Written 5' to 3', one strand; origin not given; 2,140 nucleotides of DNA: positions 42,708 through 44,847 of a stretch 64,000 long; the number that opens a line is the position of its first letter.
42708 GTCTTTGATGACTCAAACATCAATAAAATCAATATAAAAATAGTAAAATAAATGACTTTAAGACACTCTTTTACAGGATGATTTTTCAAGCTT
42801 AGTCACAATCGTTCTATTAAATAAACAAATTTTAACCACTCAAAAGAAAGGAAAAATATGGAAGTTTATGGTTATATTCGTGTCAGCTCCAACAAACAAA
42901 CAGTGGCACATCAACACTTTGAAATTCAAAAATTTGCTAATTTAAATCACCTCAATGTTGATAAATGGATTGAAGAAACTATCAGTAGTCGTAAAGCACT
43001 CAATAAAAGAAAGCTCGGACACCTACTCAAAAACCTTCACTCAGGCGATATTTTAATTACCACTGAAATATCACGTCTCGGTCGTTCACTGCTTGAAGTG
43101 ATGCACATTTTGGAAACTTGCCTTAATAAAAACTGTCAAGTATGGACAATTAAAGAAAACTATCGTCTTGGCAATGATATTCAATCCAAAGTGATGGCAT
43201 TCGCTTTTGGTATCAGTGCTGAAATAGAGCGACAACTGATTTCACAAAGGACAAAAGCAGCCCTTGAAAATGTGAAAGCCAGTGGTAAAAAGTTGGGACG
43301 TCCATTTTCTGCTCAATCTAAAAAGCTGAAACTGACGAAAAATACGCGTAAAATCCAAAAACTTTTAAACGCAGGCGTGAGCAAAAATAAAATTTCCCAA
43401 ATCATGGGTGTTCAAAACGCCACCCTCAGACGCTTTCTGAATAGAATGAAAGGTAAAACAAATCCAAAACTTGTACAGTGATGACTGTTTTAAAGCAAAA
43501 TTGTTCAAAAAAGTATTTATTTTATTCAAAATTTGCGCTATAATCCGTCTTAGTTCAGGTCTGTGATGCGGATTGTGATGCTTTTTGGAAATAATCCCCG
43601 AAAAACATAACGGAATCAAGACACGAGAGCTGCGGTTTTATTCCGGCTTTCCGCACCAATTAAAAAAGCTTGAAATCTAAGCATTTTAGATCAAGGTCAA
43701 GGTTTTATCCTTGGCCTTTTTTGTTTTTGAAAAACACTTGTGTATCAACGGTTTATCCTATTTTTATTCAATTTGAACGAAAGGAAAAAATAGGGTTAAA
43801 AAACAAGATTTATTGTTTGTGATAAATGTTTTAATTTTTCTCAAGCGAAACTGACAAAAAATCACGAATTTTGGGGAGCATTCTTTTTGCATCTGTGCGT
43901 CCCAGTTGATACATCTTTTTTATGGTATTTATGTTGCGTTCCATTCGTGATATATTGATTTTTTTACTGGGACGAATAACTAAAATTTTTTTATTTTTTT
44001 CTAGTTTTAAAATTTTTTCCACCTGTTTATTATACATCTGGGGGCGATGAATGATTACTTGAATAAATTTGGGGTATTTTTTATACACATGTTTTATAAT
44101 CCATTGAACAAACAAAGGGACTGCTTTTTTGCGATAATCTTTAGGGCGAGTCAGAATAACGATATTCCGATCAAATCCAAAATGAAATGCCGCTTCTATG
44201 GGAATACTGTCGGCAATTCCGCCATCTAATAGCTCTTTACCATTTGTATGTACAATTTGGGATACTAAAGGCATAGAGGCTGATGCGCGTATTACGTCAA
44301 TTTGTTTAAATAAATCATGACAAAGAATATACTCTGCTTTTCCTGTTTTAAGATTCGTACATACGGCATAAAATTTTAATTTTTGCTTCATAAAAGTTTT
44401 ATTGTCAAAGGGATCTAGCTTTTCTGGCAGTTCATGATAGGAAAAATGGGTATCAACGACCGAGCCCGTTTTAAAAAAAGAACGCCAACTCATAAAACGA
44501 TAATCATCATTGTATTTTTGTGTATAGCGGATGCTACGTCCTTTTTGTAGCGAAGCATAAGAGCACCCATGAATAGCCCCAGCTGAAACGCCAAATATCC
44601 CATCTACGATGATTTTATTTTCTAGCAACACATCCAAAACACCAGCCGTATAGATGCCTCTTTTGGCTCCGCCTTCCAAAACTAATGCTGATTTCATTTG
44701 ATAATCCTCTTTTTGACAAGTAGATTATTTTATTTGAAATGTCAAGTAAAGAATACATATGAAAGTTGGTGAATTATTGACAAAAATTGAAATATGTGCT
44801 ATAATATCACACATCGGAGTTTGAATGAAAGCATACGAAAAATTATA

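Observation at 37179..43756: tRNA-Leu-integrated genomic island bounded by ~120-nt direct repeats, with a decayed integrase and a pseudo-tRNA copy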

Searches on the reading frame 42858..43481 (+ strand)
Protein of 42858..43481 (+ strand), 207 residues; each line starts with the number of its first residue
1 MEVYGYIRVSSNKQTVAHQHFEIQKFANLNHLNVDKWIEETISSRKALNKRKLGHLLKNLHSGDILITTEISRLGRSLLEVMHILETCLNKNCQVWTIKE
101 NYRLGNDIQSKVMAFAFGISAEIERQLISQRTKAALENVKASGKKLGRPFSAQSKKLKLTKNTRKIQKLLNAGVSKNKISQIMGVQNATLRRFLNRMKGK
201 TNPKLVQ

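Call 8: search_protein_families(library=pfam, proteins=[window:42858-43481:+], max_evalue=0.01)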
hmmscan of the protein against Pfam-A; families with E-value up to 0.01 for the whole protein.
window:42858-43481:+ (207 aa): 1 family
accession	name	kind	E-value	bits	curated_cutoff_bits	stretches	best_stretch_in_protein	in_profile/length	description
PF00239.26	Resolvase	-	3.4e-32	112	23.3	1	3-145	1-145/145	Resolvase, N terminal domain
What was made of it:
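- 42858..43481 (+): Intact Mpi-family serine DNA invertase, a conserved right-end gene of this element type. Pfam Resolvase (call 8).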

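Call 36: find_homologous_proteins(query=window:42858-43481:+, max_evalue=1e-10)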
Query window:42858-43481:+ (207 aa): 7958 proteins with E <= 1e-10 among 8000 candidates; the best 120 are listed.
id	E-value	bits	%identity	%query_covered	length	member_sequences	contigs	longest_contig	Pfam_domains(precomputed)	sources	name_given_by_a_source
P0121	4.0e-127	439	100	100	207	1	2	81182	PF00239.27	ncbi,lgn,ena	-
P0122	2.5e-120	417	96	100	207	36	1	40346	PF00239.27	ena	-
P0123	2.0e-110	385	93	95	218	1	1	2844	PF00239.27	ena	-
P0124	8.2e-106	370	88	96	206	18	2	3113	PF00239.27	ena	-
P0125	2.4e-99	349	85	95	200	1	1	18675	PF00239.27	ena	-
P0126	7.3e-99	347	82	97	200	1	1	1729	PF00239.27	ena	-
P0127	2.0e-95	336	64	95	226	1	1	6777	PF00239.27,PF13384.13,PF02796.22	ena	-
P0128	5.9e-93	328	76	95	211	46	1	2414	PF00239.27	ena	-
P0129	1.3e-92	327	76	95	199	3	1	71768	PF00239.27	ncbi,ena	-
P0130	1.5e-92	327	74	99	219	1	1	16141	PF00239.27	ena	-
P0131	3.9e-92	325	80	95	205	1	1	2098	PF00239.27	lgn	-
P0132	1.1e-91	324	76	95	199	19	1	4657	PF00239.27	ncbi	-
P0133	1.5e-91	323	78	95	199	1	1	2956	PF00239.27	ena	-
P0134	1.9e-91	323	78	95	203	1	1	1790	PF00239.27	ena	-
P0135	2.0e-91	323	74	95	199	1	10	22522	PF00239.27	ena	-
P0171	3.7e-90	319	78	95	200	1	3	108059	PF00239.27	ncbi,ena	-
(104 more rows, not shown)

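Call 37: find_encoding_contigs(protein=P0122, flank=10000, max_places=3)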
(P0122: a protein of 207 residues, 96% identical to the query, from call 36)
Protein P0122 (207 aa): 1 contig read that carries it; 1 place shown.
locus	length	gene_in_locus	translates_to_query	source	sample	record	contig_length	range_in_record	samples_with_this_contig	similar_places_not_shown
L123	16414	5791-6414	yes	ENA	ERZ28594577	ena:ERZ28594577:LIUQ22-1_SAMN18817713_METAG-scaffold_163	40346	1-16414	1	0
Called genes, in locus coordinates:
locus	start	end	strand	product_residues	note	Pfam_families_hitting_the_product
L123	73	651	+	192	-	-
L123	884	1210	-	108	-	PF12599:DUF3768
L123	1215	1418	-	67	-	-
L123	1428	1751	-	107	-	-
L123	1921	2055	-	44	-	-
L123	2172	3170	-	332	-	PF04230:PS_pyruv_trans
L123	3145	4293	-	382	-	PF00535:Glycos_transf_2, PF10111:Glyco_tranf_2_2, PF13506:Glyco_transf_21, PF13641:Glyco_tranf_2_3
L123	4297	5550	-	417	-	-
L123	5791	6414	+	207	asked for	PF00239:Resolvase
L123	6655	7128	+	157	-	PF01668:SmpB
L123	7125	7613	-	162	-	-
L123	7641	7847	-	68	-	-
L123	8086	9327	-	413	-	-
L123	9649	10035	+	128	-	-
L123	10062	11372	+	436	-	PF00512:HisKA, PF02518:HATPase_c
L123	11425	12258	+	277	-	PF01790:LGT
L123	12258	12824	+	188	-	PF09835:DUF2062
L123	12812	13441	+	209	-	PF02578:Cu-oxidase_4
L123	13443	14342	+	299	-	PF00483:NTP_transferase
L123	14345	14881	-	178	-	-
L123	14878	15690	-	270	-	PF01743:PolyA_pol, PF12627:PolyA_pol_RNAbd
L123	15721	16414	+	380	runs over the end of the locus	PF01612:DNA_pol_A_exo1, PF00570:HRDC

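Call 38: find_encoding_contigs(protein=P0121, flank=10000, max_places=4)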
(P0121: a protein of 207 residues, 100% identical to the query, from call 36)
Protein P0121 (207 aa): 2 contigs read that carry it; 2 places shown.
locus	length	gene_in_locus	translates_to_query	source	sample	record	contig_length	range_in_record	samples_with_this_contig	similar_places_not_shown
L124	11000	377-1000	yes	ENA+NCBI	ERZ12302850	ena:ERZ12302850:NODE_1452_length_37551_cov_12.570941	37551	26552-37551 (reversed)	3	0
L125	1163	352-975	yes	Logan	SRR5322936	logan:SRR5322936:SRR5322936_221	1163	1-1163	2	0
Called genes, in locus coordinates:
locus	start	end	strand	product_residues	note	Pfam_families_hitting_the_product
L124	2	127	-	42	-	?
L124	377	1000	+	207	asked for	PF00239:Resolvase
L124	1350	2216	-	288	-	PF01734:Patatin, PF19890:DUF6363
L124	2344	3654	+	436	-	-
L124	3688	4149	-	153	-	PF00011:HSP20, PF17886:ArsA_HSP20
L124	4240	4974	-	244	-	PF01643:Acyl-ACP_TE, PF20791:Acyl-ACP_TE_C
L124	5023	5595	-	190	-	PF02390:Methyltransf_4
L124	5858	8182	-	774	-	PF02190:LON_substr_bdg, PF00004:AAA, PF07728:AAA_5, PF22667:Lon_lid, PF05362:Lon_C, PF13541:ChlI (weak)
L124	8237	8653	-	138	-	PF13673:Acetyltransf_10 (weak), PF00583:Acetyltransf_1, PF13508:Acetyltransf_7, PF08445:FR47 (weak), PF13420:Acetyltransf_4 (weak)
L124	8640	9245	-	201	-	PF00814:TsaD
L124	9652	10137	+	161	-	PF13420:Acetyltransf_4, PF00583:Acetyltransf_1, PF13673:Acetyltransf_10, PF13508:Acetyltransf_7, PF08445:FR47 (weak)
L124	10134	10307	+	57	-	-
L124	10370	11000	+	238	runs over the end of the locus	PF04402:SIMPL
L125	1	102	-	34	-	?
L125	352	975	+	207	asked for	PF00239:Resolvase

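Call 39: find_encoding_contigs(protein=P0125, flank=10000, max_places=3)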
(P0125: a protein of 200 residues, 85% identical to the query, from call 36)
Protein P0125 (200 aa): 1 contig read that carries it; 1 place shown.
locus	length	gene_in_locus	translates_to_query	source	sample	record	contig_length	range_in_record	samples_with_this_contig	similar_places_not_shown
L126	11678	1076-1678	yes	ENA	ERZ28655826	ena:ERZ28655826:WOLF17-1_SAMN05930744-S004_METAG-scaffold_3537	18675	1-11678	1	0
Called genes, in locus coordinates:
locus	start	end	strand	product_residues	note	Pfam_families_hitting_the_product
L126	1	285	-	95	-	?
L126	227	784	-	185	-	-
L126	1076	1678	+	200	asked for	PF00239:Resolvase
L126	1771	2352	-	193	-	PF00265:TK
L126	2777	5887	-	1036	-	PF05359:DUF748 (faint), PF13116:YhdP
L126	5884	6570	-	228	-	PF01384:PHO4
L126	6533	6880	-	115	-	PF01384:PHO4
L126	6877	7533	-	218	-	PF01865:PhoU_div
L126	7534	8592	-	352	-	PF03462:PCRF, PF00472:RF-1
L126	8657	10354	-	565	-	PF17092:PCB_OB, PF00905:Transpeptidase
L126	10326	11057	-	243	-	-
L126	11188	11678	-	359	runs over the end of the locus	PF13145:Rotamase_2, PF13616:Rotamase_3, PF00639:Rotamase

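Call 42: find_encoding_contigs(protein=P0171, flank=10000, max_places=3)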
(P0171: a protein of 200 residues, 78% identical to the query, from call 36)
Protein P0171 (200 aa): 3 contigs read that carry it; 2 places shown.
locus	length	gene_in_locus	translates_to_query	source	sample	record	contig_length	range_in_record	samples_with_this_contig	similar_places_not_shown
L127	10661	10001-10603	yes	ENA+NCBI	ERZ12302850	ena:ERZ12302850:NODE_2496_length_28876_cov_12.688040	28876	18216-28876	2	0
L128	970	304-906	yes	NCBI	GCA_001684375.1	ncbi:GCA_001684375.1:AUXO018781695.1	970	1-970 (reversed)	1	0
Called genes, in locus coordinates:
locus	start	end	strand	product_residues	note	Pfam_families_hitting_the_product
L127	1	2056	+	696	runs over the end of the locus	PF19263:DUF5906 (weak)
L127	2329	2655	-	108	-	PF12599:DUF3768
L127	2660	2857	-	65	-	-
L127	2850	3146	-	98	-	-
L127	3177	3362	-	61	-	-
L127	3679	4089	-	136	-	PF01467:CTP_transf_like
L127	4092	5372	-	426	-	PF04464:Glyphos_transf (weak)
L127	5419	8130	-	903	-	PF02096:60KD_IMP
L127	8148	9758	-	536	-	-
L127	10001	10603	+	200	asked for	PF00239:Resolvase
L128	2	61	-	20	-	?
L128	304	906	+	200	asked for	PF00239:Resolvase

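Call 45: find_encoding_contigs(protein=P0123, flank=5000, max_places=3)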
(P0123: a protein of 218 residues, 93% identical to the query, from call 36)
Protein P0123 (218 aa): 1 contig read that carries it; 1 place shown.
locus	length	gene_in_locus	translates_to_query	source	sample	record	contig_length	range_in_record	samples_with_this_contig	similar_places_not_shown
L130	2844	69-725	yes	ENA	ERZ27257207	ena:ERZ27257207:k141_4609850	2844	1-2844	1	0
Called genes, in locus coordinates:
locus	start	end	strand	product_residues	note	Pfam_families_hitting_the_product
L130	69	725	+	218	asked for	PF00239:Resolvase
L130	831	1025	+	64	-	-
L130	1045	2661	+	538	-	PF00239:Resolvase, PF07508:Recombinase, PF13408:Zn_ribbon_recom (weak)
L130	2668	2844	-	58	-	?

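Call 46: find_encoding_contigs(protein=P0124, flank=5000, max_places=3)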
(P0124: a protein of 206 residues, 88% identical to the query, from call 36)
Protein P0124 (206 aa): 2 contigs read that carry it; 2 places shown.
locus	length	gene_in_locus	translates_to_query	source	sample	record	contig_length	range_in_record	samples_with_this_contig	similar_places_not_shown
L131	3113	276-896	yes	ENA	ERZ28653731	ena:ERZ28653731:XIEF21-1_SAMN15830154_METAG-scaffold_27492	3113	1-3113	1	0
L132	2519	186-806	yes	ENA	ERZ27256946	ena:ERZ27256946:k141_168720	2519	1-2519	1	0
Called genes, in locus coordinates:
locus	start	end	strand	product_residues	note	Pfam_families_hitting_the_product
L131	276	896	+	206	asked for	PF00239:Resolvase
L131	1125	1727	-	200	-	-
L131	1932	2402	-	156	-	PF07516:SecA_SW, PF02810:SEC-C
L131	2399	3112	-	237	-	?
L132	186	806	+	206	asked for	PF00239:Resolvase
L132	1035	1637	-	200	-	-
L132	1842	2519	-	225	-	?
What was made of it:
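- The neighbourhood of the invertase differs in every locus examined (calls 37-39, 45, 46).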

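Call 52: search_protein_families(library=ncbifam, proteins=[window:42858-43481:+], max_evalue=0.001)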
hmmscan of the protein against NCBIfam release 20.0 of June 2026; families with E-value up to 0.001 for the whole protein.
window:42858-43481:+ (207 aa): 6 families
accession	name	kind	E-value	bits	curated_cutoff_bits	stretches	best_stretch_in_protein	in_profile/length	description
NF009949.0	PRK13413.1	equivalog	9.7e-85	283.4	272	1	3-199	2-198/203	master DNA invertase Mpi family serine-type recombinase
NF041201.1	recomb_XisF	equivalog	6.7e-11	41.8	375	1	4-172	2-171/465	fdxN element excision recombinase XisF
NF047343.1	SCCmet_CcrB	equivalog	1.1e-06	27.6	900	1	3-129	9-141/542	cassette chromosome recombinase CcrB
NF033518.0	transpos_IS607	equivalog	2.5e-06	27.2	110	1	3-98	56-152/187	IS607 family transposase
NF049883.1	resolv_YneB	equivalog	1.6e-05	24.5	175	1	6-152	5-155/211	YneB family resolvase-like protein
NF047344.1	SCCmet_CcrA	equivalog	4e-05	22.9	700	1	3-163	4-168/442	cassette chromosome recombinase CcrA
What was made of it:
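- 42858..43481 (+): NCBIfam NF009949, 283.4 bits against a cut-off of 272 (call 52).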

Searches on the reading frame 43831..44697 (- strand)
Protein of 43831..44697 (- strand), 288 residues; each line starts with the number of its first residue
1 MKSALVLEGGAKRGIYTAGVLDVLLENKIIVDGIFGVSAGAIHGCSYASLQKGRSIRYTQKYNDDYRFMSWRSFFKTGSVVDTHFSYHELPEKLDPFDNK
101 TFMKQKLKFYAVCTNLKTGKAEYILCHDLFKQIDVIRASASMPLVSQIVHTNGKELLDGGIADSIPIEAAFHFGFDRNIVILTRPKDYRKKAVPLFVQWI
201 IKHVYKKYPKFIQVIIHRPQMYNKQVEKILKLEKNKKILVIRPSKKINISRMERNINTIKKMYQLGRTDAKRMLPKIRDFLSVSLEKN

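Call 8: search_protein_families(library=pfam, proteins=[window:43831-44697:-], max_evalue=0.01)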
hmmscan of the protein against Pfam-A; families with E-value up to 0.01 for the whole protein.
window:43831-44697:- (288 aa): 2 families
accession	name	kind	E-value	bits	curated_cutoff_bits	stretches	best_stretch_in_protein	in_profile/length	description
PF01734.28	Patatin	-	9e-25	88.4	27.7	1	5-170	1-190/191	Patatin-like phospholipase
PF19890.4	DUF6363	-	6.7e-23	80.7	26.4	1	208-282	1-75/75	Domain of unknown function (DUF6363)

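Call 52: search_protein_families(library=ncbifam, proteins=[window:43831-44697:-], max_evalue=0.001)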
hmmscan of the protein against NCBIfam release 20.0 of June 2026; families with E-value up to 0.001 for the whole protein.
window:43831-44697:- (288 aa): 2 families
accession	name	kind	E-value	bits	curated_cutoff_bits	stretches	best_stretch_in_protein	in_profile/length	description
NF007623.0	PRK10279.1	equivalog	6.7e-15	55.1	272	1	2-180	5-177/301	patatin-like phospholipase RssA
NF041079.1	CBASS_lipase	equivalog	0.00021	20.6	200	1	4-166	3-180/317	CBASS cGAMP-activated phospholipase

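Call 57: find_homologous_proteins(query=window:43831-44697:-, max_evalue=1e-20)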
Query window:43831-44697:- (288 aa): 7999 proteins with E <= 1e-20 among 8000 candidates; the best 120 are listed.
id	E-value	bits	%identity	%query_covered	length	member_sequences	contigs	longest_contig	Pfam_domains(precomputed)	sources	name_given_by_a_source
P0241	2.0e-189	646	100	100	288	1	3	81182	PF19890.5,PF01734.28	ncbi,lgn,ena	-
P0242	3.7e-154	530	81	98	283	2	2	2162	PF19890.5,PF01734.28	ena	-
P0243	4.5e-154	530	83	98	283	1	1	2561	PF19890.5,PF01734.28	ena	-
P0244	7.3e-152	522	81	98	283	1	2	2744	PF19890.5,PF01734.28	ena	-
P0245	8.3e-147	506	78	98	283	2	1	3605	PF19890.5,PF01734.28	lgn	-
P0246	3.9e-143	494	77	98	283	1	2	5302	PF19890.5,PF01734.28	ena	-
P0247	1.0e-136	473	73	98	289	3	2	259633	PF19890.5,PF01734.28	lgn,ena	-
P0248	5.1e-129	447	70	98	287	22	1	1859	PF19890.5,PF01734.28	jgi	jgi:predicted patatin/cPLA2 family phospholipase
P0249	8.7e-128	443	70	98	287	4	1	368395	PF19890.5,PF01734.28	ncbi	-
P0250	2.5e-126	439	70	98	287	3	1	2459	PF19890.5,PF01734.28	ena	-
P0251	1.7e-117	410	64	98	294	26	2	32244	PF19890.5,PF01734.28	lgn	-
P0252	1.7e-117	410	64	98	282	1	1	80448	PF19890.5,PF01734.28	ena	-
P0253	9.2e-117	407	64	98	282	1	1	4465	PF19890.5,PF01734.28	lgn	-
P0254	9.8e-117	407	64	98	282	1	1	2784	PF19890.5,PF01734.28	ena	-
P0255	1.3e-116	407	64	98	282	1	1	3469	PF19890.5,PF01734.28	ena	-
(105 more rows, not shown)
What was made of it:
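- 43831..44697 (-): Patatin-like phospholipase: a chromosomal core gene that marks where the chromosome resumes (not part of the island). Homologues at 60-83% identity across very many Alphaproteobacteria MAGs (call 57).
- On Tandem (accreted) island array: The core patatin gene follows directly (call 57).
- Patatin, just outside, is a core gene (call 57).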

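Call 58: find_encoding_contigs(protein=P0247, flank=10000, max_places=2)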
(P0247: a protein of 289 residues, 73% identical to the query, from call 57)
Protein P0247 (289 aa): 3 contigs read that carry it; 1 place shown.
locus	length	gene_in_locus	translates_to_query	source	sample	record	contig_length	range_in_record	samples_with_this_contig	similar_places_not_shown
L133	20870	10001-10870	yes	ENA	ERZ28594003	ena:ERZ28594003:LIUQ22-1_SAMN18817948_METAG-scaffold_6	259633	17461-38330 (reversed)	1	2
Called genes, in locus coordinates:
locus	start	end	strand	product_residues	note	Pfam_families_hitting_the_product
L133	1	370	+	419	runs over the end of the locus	PF00275:EPSP_synthase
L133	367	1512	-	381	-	PF01612:DNA_pol_A_exo1, PF00570:HRDC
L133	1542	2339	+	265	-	PF01743:PolyA_pol, PF12627:PolyA_pol_RNAbd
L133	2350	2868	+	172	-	PF08805:PilS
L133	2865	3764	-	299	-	PF00483:NTP_transferase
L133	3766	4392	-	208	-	PF02578:Cu-oxidase_4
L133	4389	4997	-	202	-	PF09835:DUF2062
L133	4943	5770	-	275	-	PF01790:LGT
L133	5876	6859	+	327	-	PF01210:NAD_Gly3P_dh_N, PF07479:NAD_Gly3P_dh_C, PF20618:GPD_NAD_C_bact (weak)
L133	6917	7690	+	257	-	-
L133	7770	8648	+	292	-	PF00483:NTP_transferase, PF12804:NTP_transf_3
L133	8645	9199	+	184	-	PF00908:dTDP_sugar_isom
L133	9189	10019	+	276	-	PF01370:Epimerase, PF04321:RmlD_sub_bind, PF02719:Polysacc_synt_2 (weak), PF16363:GDP_Man_Dehyd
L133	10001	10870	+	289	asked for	PF01734:Patatin, PF19890:DUF6363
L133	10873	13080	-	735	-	PF00535:Glycos_transf_2, PF11477:PM0188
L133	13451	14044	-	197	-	PF13098:Thioredoxin_2, PF13462:Thioredoxin_4, PF01323:DSBA (faint)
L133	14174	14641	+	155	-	PF00436:SSB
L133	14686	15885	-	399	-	PF04966:OprB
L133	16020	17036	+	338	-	-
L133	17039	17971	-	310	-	PF03255:ACCA, PF01039:Carboxyl_trans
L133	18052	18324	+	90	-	-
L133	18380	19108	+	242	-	PF08238:Sel1 (faint)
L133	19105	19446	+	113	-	PF27226:AF_1845 (weak)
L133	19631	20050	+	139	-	-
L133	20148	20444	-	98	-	-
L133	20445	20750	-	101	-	PF01740:STAS, PF13466:STAS_2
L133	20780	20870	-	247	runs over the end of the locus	PF02390:Methyltransf_4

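Call 59: find_encoding_contigs(protein=P0246, flank=5000, max_places=2)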
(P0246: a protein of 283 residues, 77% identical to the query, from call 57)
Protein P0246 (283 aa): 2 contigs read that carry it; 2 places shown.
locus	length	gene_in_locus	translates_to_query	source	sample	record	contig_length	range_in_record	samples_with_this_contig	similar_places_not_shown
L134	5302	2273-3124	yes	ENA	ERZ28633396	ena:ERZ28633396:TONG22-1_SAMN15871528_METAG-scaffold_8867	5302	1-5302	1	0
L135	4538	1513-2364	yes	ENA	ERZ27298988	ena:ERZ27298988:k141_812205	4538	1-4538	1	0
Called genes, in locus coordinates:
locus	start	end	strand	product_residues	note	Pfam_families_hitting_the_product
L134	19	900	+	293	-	PF00483:NTP_transferase, PF12804:NTP_transf_3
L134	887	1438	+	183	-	PF00908:dTDP_sugar_isom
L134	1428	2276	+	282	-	PF01370:Epimerase, PF04321:RmlD_sub_bind, PF01073:3Beta_HSD (weak), PF02719:Polysacc_synt_2, PF07993:NAD_binding_4 (weak), PF16363:GDP_Man_Dehyd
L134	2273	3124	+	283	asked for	PF01734:Patatin, PF19890:DUF6363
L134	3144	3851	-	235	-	-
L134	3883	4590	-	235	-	-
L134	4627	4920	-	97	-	-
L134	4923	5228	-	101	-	PF01740:STAS, PF13466:STAS_2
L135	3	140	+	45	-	?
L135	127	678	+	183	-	PF00908:dTDP_sugar_isom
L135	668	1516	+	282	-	PF01370:Epimerase, PF04321:RmlD_sub_bind, PF01073:3Beta_HSD (weak), PF02719:Polysacc_synt_2, PF07993:NAD_binding_4 (weak), PF16363:GDP_Man_Dehyd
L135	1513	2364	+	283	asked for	PF01734:Patatin, PF19890:DUF6363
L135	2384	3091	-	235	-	-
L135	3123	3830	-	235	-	-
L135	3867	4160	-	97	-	-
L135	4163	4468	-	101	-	PF01740:STAS, PF13466:STAS_2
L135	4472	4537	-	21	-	?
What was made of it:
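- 43831..44697 (-): In L133-L135 the gene sits in an rml operon context with no island (calls 58, 59).
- On tRNA-integrated genomic island (tyrosine-integrase type): Patatin is not next to tRNA-Leu in L133-L135 (calls 58, 59).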
